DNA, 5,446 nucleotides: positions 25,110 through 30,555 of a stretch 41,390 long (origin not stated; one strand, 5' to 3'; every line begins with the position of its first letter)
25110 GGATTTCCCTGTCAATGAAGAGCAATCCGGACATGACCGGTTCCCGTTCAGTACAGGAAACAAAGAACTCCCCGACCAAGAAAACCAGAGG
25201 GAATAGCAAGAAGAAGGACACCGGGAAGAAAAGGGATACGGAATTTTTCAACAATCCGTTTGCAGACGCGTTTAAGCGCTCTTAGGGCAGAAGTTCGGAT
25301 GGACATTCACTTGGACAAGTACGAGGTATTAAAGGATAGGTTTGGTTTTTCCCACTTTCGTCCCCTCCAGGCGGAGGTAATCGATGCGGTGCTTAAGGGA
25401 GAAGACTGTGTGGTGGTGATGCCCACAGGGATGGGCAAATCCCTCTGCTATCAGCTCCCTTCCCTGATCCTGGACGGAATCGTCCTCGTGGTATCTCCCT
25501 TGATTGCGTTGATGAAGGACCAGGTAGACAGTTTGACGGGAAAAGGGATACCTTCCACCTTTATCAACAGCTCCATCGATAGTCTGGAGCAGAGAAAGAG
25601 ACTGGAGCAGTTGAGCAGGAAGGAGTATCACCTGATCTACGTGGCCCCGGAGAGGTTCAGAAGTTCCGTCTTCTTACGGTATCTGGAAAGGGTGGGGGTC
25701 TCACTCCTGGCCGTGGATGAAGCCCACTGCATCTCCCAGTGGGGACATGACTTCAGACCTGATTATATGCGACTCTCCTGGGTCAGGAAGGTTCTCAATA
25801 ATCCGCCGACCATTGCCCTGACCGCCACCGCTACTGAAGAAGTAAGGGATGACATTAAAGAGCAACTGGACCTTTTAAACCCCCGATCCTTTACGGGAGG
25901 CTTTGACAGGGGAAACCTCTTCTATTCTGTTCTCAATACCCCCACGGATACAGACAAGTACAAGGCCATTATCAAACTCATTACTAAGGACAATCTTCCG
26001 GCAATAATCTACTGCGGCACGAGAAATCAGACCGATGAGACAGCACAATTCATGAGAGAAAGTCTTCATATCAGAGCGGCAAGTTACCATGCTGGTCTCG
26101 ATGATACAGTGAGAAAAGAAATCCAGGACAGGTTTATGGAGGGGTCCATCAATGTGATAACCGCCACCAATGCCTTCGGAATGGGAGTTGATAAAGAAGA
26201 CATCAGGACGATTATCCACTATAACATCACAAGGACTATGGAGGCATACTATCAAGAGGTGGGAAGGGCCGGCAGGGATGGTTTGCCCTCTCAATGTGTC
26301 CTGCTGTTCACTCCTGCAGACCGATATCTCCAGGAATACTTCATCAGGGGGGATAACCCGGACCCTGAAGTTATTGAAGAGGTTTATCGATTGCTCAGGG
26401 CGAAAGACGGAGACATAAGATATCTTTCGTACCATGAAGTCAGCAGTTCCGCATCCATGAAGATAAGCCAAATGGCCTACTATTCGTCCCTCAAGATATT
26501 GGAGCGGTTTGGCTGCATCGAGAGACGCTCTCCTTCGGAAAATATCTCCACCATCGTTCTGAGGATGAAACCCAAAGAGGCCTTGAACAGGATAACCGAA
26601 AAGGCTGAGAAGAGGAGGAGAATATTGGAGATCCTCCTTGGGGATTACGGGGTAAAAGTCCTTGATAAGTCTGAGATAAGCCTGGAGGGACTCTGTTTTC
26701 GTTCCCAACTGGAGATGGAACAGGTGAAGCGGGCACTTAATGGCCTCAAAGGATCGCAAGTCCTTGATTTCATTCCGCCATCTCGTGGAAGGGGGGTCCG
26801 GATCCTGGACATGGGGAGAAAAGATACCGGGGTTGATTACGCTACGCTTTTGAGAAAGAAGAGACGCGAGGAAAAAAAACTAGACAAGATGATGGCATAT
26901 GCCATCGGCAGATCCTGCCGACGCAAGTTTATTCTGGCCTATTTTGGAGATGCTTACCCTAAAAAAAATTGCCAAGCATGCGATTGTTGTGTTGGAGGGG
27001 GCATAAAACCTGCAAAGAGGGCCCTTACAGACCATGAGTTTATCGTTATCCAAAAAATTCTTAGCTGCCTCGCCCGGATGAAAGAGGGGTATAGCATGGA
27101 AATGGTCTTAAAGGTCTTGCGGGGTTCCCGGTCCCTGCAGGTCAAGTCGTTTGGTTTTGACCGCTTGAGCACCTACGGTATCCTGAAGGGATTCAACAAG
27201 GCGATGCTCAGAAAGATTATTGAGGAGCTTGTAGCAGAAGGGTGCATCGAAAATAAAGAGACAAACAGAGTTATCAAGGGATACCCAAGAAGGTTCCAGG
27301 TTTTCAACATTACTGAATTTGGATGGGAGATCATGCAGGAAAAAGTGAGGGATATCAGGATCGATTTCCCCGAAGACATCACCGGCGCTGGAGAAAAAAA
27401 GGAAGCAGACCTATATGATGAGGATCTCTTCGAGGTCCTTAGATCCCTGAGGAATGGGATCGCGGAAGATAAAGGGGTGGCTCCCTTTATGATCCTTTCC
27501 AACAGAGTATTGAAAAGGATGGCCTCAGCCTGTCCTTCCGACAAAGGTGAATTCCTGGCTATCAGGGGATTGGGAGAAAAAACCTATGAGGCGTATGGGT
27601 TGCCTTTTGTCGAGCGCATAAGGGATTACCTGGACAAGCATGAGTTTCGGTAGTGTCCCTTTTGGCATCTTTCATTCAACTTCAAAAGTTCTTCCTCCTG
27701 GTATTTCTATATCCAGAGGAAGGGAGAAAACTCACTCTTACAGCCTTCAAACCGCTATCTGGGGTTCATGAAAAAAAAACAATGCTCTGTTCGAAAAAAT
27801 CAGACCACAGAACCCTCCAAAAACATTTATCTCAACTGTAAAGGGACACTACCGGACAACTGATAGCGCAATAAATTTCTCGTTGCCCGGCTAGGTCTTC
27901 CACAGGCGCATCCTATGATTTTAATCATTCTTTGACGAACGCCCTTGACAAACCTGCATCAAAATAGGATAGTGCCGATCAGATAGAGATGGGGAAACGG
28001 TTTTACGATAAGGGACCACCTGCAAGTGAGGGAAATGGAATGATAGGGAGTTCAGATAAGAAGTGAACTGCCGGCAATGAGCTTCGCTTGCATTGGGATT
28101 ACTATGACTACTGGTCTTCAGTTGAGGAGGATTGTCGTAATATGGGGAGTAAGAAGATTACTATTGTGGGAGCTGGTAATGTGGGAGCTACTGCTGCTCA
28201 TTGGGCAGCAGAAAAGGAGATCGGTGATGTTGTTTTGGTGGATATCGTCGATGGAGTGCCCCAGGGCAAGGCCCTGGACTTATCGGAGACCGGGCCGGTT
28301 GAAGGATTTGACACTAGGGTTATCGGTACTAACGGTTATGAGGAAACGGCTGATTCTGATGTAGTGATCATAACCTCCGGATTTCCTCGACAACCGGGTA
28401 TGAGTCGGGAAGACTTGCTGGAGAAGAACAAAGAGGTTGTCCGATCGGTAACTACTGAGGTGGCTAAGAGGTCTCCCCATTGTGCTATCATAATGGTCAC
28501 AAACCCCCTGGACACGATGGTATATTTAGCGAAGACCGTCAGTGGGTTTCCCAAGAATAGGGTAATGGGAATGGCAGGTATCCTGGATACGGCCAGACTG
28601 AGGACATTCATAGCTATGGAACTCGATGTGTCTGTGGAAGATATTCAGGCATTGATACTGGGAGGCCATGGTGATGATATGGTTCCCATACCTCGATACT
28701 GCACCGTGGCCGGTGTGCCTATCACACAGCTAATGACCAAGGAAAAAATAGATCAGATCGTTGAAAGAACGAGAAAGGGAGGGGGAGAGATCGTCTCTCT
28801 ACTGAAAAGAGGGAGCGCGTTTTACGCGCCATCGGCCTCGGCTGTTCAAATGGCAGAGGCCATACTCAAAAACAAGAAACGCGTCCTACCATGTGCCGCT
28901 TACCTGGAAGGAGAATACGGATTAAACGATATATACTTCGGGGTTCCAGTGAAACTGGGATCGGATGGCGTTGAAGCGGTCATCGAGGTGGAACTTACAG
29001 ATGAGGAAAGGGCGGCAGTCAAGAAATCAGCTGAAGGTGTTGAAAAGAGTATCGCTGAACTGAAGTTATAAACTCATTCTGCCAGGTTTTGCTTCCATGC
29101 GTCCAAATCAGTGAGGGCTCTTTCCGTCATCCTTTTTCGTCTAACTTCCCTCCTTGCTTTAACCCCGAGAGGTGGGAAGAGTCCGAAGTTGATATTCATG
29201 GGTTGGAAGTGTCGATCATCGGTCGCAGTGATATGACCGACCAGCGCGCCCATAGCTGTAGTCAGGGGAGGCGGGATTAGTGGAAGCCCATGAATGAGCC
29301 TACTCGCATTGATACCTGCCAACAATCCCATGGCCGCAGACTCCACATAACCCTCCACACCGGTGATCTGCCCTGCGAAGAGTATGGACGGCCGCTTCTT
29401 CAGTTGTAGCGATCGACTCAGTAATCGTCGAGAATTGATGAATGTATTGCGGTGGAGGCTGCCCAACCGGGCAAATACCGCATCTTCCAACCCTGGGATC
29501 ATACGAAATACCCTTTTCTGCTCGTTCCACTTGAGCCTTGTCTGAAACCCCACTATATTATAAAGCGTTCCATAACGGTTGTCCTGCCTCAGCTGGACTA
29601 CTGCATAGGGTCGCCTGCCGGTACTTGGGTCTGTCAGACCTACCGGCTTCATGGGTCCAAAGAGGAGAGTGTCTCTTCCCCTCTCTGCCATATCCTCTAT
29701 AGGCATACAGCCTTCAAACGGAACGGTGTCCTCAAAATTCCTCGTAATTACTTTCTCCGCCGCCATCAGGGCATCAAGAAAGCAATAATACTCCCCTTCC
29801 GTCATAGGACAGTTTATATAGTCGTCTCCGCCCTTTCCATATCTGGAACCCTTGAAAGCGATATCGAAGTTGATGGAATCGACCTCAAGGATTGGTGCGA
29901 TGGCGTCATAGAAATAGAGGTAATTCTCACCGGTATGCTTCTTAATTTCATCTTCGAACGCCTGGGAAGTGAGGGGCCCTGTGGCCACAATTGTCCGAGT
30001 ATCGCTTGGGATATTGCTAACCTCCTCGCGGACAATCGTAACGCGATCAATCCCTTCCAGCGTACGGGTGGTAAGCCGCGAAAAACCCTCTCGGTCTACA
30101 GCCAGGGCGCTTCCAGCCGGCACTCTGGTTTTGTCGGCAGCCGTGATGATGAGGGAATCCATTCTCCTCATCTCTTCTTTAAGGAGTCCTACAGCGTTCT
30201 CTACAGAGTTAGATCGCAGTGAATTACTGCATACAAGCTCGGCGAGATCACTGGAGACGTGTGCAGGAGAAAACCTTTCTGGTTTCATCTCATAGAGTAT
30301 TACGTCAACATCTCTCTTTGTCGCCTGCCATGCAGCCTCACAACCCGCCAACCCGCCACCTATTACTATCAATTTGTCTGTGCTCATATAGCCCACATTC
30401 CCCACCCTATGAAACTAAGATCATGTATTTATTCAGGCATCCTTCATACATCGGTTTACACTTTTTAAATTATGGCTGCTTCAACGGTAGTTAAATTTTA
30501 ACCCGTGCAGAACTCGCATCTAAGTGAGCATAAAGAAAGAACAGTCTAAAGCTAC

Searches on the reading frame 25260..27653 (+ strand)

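Call 14: search_protein_families(library=pfam, proteins=[window:25260-27653:+])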
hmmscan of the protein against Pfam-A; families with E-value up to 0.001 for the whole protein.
window:25260-27653:+ (797 aa): 6 families
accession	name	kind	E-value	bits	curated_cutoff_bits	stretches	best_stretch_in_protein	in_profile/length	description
PF00270.35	DEAD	-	1.4e-28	100.2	26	1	34-196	1-165/167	DEAD/DEAH box helicase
PF00271.37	Helicase_C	-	8.4e-23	81.2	23.5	1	233-341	2-110/110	Helicase conserved C-terminal domain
PF09382.16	RQC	-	1.3e-20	73.7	23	1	597-702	11-106/114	RQC domain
PF00570.28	HRDC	-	1.9e-15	57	23.8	1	721-785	2-66/68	HRDC domain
PF16124.10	RecQ_Zn_bind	-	9.2e-14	52.4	25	1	532-577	19-65/66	RecQ zinc-binding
PF04851.21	ResIII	-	1.9e-05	25.1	22.5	1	32-191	3-162/164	Type III restriction enzyme, res subunit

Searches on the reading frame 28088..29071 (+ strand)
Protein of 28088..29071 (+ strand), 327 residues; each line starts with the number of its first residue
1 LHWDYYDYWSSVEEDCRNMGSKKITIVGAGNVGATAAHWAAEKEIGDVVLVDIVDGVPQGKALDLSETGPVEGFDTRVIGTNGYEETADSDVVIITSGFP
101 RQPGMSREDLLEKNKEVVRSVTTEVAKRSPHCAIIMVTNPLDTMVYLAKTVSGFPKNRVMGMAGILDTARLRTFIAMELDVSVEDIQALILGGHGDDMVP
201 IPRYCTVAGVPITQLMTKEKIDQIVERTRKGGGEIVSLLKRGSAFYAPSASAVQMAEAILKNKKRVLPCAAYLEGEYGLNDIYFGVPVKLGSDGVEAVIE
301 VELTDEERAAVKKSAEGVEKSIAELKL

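Call 14: search_protein_families(library=pfam, proteins=[window:28088-29071:+])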
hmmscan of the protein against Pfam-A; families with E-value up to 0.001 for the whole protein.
window:28088-29071:+ (327 aa): 3 families
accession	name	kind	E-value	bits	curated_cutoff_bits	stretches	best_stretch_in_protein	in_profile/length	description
PF00056.29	Ldh_1_N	-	2.9e-41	141.2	27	1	23-161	2-141/141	lactate/malate dehydrogenase, NAD binding domain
PF02866.23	Ldh_1_C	-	6.4e-34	117.9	22.6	1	166-324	3-169/174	lactate/malate dehydrogenase, alpha/beta C-terminal domain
PF03721.20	UDPG_MGDP_dh_N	-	0.00032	20.8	27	0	22-144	1-128/187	UDP-glucose/GDP-mannose dehydrogenase family, NAD binding domain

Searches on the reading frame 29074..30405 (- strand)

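Call 14: search_protein_families(library=pfam, proteins=[window:29074-30405:-])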
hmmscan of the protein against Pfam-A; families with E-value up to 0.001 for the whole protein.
window:29074-30405:- (443 aa): 7 families
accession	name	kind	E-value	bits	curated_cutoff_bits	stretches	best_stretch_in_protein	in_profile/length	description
PF01134.28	GIDA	-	6.1e-101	338.8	22.1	1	12-373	2-389/391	Glucose inhibited division protein A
PF01266.30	DAO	-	1e-05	25.7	27.9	1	12-62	2-50/353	FAD dependent oxidoreductase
PF13450.12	NAD_binding_8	-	3e-05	24.6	21.9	1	14-42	1-29/68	NAD(P)-binding Rossmann-like domain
PF00890.30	FAD_binding_2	-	8e-05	22.4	20.4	1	12-59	2-49/414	FAD binding domain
PF07992.20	Pyr_redox_2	-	8.8e-05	22.5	26.1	1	10-95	143-226/291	Pyridine nucleotide-disulphide oxidoreductase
PF01262.27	AlaDh_PNT_C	-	0.00033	20.6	23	1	7-86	26-97/214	Alanine dehydrogenase/PNT, C-terminal domain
PF12831.13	FAD_oxidored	-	0.00071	19.4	27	1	12-85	2-74/416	FAD dependent oxidoreductase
